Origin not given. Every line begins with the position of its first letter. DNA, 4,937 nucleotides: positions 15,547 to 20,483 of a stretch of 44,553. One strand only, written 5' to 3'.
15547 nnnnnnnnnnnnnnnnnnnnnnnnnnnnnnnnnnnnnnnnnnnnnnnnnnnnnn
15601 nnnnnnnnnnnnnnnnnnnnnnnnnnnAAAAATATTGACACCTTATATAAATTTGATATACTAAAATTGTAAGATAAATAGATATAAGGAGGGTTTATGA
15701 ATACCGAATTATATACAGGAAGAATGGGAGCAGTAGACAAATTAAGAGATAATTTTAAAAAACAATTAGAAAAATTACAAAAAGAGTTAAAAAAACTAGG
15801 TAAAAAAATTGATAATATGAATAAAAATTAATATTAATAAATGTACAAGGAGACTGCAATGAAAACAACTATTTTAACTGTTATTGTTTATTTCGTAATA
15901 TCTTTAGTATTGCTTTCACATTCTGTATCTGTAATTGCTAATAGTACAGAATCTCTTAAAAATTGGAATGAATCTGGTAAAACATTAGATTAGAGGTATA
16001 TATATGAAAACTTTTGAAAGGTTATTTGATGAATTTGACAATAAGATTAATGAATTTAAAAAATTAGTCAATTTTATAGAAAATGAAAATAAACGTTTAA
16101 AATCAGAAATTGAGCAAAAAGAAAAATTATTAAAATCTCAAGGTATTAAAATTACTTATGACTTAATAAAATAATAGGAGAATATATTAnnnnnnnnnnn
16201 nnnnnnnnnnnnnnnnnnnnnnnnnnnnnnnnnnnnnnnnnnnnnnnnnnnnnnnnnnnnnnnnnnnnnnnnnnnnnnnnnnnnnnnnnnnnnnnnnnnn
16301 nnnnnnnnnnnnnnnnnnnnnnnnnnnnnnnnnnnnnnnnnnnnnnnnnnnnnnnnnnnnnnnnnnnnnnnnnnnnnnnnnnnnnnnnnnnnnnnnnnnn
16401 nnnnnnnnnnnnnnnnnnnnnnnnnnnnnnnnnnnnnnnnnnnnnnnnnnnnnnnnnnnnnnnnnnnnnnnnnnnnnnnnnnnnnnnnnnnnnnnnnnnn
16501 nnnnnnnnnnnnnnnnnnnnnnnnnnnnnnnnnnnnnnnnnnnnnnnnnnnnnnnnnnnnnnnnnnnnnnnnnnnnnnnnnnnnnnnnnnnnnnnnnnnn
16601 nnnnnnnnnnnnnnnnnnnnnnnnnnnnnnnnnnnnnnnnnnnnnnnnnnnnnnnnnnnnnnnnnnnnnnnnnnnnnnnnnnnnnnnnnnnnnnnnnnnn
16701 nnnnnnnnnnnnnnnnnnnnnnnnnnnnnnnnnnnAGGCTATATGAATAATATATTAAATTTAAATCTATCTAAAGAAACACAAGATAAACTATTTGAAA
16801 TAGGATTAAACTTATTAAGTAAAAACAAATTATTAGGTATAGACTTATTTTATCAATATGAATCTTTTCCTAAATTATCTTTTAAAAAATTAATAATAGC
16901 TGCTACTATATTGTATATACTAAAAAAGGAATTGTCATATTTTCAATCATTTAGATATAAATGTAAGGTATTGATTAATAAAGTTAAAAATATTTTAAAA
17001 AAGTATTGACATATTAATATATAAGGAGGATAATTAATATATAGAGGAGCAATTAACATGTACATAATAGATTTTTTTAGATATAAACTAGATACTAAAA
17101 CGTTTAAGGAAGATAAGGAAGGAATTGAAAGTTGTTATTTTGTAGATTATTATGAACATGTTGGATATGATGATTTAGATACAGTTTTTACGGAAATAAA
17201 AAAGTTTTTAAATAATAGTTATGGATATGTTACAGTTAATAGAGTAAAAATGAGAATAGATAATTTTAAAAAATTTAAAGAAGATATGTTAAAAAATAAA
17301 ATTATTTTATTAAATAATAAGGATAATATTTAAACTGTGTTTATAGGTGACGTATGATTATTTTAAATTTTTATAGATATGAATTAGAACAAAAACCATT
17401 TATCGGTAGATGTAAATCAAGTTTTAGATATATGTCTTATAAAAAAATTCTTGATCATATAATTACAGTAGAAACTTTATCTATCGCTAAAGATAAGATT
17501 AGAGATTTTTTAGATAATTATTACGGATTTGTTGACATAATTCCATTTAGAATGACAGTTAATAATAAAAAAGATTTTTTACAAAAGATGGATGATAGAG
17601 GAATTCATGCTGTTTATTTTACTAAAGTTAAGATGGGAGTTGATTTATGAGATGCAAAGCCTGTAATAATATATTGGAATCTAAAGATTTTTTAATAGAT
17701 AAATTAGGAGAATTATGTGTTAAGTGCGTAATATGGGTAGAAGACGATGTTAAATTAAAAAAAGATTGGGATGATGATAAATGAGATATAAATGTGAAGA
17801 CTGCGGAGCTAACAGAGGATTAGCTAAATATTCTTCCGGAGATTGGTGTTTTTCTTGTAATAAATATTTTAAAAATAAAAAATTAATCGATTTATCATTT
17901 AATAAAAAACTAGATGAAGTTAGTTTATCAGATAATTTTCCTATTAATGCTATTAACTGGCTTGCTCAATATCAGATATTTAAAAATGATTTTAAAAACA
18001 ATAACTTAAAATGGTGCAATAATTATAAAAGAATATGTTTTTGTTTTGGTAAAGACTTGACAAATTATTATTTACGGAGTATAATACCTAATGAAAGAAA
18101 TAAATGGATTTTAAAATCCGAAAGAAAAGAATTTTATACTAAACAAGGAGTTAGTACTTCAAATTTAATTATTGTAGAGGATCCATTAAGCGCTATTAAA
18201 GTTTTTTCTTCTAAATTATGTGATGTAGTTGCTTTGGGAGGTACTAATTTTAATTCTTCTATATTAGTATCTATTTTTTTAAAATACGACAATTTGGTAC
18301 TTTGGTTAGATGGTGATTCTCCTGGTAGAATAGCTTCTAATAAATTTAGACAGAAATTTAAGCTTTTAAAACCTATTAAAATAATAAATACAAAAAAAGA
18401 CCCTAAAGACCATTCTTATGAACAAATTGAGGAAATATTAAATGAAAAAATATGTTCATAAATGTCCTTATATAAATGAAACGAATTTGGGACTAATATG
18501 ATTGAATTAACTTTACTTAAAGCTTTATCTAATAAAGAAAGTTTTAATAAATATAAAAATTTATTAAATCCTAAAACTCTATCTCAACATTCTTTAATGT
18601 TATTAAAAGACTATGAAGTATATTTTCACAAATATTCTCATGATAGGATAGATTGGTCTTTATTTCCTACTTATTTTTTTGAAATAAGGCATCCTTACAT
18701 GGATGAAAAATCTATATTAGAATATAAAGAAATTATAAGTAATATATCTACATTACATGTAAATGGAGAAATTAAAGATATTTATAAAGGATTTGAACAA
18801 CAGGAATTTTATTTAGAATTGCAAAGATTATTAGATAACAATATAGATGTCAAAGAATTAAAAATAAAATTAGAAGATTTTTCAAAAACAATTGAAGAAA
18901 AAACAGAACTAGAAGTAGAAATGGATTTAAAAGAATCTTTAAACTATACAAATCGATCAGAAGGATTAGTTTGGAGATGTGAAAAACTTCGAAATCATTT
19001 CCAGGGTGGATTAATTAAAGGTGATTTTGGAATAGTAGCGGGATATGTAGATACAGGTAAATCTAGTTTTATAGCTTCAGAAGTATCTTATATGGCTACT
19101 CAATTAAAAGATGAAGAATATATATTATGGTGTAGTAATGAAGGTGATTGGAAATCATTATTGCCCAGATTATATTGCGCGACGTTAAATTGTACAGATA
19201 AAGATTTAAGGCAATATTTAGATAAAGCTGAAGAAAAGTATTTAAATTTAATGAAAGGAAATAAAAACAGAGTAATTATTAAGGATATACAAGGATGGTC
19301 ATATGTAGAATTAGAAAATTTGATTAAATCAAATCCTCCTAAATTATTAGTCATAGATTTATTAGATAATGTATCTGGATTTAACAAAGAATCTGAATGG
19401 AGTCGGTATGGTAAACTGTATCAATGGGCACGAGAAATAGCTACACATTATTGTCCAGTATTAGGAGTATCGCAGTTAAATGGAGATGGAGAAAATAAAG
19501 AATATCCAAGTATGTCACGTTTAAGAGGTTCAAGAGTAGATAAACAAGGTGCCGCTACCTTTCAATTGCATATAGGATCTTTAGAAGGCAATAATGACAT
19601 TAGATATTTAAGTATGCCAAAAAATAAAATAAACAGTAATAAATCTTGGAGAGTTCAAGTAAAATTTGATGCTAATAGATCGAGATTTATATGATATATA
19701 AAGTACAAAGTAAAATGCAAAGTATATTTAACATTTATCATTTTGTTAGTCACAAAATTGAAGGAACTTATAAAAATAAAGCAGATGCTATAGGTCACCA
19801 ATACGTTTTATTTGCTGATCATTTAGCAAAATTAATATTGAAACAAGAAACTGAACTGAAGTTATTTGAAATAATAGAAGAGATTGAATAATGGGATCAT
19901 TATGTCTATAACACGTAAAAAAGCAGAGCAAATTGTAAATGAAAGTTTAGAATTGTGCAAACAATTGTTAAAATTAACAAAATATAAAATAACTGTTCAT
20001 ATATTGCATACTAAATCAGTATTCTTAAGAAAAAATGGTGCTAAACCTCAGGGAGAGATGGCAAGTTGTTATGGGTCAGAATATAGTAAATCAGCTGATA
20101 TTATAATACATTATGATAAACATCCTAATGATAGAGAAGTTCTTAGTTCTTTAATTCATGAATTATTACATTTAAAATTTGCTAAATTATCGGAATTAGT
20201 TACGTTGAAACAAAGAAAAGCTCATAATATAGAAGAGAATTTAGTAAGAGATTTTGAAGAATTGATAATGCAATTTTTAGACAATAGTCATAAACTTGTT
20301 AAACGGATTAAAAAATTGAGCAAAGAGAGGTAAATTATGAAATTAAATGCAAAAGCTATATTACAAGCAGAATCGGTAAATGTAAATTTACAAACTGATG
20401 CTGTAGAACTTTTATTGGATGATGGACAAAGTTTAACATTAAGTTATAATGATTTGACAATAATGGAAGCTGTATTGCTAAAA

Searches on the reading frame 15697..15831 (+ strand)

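Call 89: search_protein_families(library=pfam, proteins=[window:15697-15831:+], max_evalue=0.05)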
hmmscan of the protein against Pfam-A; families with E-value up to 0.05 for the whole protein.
window:15697-15831:+ (44 aa): 5 families
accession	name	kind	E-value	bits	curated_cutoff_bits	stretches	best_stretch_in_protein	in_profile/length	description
PF11083.13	Relaxase_C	-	4.7e-05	24.1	30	1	13-43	24-54/125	C-terminal helical hairpin domain from relaxase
PF10458.14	Val_tRNA-synt_C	-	0.0019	18.9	25.9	1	13-41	2-30/66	Valyl tRNA synthetase tRNA binding arm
PF11414.13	Suppressor_APC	-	0.0053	17.4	25.4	1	10-38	22-50/82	Adenomatous polyposis coli tumour suppressor protein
PF05377.16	FlaC_arch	-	0.0074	17.1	27.8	1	9-44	1-36/55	Flagella accessory protein C (FlaC)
PF02996.22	Prefoldin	-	0.011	16.1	23.2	1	14-44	83-113/120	Prefoldin subunit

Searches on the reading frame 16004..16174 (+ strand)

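Call 89: search_protein_families(library=pfam, proteins=[window:16004-16174:+], max_evalue=0.05)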
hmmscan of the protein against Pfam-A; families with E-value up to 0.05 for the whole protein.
window:16004-16174:+ (56 aa): 7 families
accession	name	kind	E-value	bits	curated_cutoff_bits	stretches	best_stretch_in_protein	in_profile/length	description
PF06428.16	Sec2p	-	0.0077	16.6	28.5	1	6-46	29-69/92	GDP/GTP exchange factor Sec2p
PF09738.14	LRRFIP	-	0.011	15.5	28.2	1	5-51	138-184/300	LRRFIP family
PF11594.13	Med28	-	0.012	16.4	29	1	19-51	64-96/102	Mediator complex subunit 28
PF09763.15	Sec3_CC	-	0.025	14.8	27.1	1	3-44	46-87/133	Exocyst complex component Sec3, coiled-coil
PF24245.1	INO80F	-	0.039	14.5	25.1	0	13-44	3-34/47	INO80 complex subunit F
PF08961.15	NRBF2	-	0.043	13.8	36.8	1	8-38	83-113/200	Nuclear receptor-binding factor 2, autophagy regulator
PF01017.26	STAT_alpha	-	0.045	14.2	27.5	1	1-44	18-62/167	STAT transcription factor, coiled-coil domain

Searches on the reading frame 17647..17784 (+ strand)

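Call 89: search_protein_families(library=pfam, proteins=[window:17647-17784:+], max_evalue=0.05)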
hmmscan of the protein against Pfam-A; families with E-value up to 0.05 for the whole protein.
window:17647-17784:+ (45 aa): 1 family
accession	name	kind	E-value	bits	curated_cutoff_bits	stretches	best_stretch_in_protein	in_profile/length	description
PF24749.2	DUF7695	-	0.047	13.9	25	0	2-14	8-20/58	Domain of unknown function (DUF7695)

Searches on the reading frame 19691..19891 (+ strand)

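Call 89: search_protein_families(library=pfam, proteins=[window:19691-19891:+], max_evalue=0.05)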
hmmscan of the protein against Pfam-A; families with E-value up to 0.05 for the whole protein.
window:19691-19891:+ (66 aa): 1 family
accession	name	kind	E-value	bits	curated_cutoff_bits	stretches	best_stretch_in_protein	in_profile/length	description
PF09737.14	Det1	-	0.013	15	25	1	7-54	224-271/412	De-etiolated protein 1 Det1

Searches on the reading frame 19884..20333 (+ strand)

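Call 35: search_protein_families(library=pfam, proteins=[window:19884-20333:+], max_evalue=0.01)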
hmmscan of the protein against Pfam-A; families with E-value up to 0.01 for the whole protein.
window:19884-20333:+ (149 aa): 0 families

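Call 63: search_protein_families(library=phrogs, proteins=[window:19884-20333:+], max_evalue=0.01)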
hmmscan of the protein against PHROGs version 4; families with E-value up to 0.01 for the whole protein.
window:19884-20333:+ (149 aa): 1 family
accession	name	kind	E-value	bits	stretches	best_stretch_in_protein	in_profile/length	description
phrog_2356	-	unknown function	0.006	17.3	1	9-82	62-136/159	-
